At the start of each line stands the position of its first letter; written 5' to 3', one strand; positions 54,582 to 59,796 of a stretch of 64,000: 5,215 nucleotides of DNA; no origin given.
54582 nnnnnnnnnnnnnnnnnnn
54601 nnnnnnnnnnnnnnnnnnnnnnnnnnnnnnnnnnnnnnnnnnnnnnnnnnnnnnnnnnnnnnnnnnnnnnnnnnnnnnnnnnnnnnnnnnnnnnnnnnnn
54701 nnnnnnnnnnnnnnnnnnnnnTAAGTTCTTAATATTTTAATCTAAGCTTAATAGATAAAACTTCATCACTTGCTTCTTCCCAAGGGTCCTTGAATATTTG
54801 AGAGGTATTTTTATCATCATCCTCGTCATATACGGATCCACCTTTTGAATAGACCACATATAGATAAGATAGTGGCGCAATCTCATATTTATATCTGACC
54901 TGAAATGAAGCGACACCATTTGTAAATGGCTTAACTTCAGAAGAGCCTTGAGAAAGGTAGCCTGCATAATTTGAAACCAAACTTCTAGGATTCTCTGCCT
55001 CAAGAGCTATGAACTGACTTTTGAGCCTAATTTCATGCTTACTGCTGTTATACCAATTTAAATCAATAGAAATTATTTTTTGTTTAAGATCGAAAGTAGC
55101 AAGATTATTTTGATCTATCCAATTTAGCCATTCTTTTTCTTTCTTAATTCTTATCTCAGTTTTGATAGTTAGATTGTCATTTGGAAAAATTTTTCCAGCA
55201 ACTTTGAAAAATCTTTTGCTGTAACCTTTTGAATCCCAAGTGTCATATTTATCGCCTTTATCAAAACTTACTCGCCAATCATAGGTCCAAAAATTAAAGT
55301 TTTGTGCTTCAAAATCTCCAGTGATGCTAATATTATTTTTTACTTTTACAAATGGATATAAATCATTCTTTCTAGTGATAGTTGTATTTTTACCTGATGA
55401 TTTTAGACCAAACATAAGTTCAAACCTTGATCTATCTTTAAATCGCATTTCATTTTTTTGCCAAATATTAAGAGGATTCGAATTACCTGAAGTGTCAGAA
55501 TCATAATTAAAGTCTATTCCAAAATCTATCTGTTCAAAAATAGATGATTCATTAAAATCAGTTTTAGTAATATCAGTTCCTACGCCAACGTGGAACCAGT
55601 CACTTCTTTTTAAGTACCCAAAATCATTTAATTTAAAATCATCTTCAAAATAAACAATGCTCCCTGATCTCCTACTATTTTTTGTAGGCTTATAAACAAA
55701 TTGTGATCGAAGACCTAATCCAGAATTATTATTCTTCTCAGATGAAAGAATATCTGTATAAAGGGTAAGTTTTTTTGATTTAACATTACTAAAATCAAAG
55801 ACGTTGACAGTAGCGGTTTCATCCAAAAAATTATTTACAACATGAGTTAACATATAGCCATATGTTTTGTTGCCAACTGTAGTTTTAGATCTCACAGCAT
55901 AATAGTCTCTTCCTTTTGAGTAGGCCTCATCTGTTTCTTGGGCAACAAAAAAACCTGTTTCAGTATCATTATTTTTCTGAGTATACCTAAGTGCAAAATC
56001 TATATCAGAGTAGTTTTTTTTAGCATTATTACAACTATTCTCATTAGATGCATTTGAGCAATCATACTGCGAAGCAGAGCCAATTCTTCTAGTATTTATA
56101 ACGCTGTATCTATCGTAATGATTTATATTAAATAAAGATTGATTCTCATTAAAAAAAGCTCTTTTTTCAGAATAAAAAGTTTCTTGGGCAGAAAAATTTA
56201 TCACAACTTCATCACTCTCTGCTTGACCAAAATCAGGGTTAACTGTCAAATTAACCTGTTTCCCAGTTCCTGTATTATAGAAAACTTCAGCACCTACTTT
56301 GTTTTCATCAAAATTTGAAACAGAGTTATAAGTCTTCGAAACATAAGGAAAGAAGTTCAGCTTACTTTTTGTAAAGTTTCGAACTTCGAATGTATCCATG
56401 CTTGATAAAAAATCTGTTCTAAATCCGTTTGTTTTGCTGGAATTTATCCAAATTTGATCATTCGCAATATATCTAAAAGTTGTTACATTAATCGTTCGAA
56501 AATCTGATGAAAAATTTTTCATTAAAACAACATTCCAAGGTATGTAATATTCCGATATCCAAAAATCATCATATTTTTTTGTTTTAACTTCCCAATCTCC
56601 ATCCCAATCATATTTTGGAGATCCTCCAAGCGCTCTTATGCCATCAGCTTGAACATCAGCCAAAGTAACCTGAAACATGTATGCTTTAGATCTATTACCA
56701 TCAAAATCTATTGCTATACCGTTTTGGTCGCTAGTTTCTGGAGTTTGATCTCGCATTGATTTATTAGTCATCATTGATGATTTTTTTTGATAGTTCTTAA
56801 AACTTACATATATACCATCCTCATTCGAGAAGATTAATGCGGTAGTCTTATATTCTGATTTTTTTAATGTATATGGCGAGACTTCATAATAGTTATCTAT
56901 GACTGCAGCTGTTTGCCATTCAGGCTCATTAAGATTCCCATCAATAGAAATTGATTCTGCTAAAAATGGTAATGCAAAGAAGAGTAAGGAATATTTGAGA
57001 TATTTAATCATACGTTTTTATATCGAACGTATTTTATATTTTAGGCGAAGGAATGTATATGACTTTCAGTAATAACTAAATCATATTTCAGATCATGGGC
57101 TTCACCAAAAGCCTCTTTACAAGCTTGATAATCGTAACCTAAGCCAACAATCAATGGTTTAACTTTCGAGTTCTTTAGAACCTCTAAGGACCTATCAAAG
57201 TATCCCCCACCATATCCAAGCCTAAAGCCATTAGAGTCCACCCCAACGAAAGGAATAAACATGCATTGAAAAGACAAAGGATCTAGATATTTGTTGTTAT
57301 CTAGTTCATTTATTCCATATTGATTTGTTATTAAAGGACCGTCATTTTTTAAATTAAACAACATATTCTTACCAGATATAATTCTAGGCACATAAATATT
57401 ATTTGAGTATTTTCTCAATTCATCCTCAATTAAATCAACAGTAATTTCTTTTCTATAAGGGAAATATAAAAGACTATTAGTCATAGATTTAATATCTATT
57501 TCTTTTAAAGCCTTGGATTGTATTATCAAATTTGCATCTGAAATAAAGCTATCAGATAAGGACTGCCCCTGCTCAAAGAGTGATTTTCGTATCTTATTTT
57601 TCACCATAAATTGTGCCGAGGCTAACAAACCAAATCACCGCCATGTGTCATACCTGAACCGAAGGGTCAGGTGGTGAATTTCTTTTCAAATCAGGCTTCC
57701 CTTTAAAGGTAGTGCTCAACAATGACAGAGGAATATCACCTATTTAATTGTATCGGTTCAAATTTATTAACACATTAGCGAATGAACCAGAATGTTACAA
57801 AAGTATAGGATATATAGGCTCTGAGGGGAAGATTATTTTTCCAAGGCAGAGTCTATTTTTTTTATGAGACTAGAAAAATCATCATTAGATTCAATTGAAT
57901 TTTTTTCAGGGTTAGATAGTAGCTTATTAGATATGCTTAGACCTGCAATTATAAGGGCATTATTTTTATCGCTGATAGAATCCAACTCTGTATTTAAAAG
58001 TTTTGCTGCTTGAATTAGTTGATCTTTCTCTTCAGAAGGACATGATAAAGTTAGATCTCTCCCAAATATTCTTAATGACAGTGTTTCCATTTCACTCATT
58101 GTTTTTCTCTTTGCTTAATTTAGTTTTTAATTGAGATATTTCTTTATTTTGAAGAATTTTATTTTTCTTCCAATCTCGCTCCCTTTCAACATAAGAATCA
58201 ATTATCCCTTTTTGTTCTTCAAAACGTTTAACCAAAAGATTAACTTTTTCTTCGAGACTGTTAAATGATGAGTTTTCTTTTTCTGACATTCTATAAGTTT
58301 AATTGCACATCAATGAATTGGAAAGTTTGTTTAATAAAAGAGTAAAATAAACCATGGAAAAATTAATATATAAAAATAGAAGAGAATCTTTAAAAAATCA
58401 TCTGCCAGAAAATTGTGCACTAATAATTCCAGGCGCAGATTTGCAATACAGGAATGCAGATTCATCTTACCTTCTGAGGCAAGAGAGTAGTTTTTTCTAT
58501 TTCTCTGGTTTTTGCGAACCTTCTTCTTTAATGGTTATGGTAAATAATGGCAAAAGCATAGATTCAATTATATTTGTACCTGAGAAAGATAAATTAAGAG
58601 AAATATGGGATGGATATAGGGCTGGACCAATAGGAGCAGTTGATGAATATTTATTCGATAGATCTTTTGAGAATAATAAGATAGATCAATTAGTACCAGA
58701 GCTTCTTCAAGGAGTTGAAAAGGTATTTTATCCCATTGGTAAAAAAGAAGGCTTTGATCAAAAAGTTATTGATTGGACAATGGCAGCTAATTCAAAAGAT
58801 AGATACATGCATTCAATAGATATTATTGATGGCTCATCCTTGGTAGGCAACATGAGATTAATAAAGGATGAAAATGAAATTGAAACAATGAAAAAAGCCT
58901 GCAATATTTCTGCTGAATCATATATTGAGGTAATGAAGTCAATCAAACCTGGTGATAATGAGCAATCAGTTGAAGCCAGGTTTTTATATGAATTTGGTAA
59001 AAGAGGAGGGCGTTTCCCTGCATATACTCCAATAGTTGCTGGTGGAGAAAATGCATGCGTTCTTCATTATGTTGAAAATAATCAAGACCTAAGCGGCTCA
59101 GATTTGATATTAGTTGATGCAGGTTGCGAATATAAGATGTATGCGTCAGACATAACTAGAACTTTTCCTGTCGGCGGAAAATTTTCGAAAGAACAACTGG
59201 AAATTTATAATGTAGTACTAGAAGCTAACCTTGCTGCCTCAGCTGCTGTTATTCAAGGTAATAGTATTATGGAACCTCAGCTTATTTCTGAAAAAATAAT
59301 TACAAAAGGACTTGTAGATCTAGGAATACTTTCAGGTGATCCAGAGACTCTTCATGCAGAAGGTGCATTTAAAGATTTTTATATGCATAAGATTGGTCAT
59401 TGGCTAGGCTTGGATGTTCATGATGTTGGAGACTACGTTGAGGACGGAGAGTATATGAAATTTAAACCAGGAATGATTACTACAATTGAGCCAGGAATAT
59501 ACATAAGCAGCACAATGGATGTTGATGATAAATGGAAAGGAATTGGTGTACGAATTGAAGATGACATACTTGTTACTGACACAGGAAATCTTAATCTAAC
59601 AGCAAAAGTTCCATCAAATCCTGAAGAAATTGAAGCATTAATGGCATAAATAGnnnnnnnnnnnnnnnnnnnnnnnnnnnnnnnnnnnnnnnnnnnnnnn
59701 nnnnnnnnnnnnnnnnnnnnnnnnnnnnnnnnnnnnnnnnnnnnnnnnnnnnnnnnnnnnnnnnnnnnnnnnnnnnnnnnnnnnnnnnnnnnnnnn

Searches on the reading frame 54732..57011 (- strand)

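Call 36: search_protein_families(library=pfam, proteins=[window:54732-57011:-], max_evalue=0.00001)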
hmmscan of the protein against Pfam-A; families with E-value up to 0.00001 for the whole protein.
window:54732-57011:- (760 aa): 1 family
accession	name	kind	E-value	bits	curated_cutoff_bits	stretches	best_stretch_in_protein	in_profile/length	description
PF19313.5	DUF5916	-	6.1e-20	71.9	22.6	2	217-328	4-114/572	Domain of unknown function (DUF5916)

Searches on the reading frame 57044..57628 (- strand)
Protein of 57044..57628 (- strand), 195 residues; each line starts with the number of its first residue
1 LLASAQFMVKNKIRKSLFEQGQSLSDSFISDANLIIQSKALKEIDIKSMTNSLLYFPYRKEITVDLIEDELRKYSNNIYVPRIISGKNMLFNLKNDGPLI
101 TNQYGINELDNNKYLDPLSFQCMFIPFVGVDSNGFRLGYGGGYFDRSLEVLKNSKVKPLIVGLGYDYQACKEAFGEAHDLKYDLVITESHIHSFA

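Call 37: search_protein_families(library=pfam, proteins=[window:57044-57628:-], max_evalue=0.1)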
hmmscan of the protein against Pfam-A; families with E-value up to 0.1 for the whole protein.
window:57044-57628:- (195 aa): 1 family
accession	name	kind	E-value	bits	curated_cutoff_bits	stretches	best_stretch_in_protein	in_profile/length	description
PF01812.26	5-FTHF_cyc-lig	-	2.8e-21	76.7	27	1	10-188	1-186/186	5-formyltetrahydrofolate cyclo-ligase family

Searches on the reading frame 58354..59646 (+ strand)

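Call 37: search_protein_families(library=pfam, proteins=[window:58354-59646:+], max_evalue=0.1)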
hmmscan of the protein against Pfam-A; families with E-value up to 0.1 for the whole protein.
window:58354-59646:+ (431 aa): 3 families
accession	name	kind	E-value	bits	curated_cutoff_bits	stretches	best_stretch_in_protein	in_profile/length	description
PF00557.29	Peptidase_M24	-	2.2e-59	201.2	23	1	177-409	1-208/208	Metallopeptidase family M24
PF05195.22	AMP_N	-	1.9e-29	102.3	24.6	1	6-125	1-121/121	Aminopeptidase P, N-terminal domain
PF01321.24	Creatinase_N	-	0.00075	20.5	22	1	37-170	15-128/128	Creatinase/Prolidase N-terminal domain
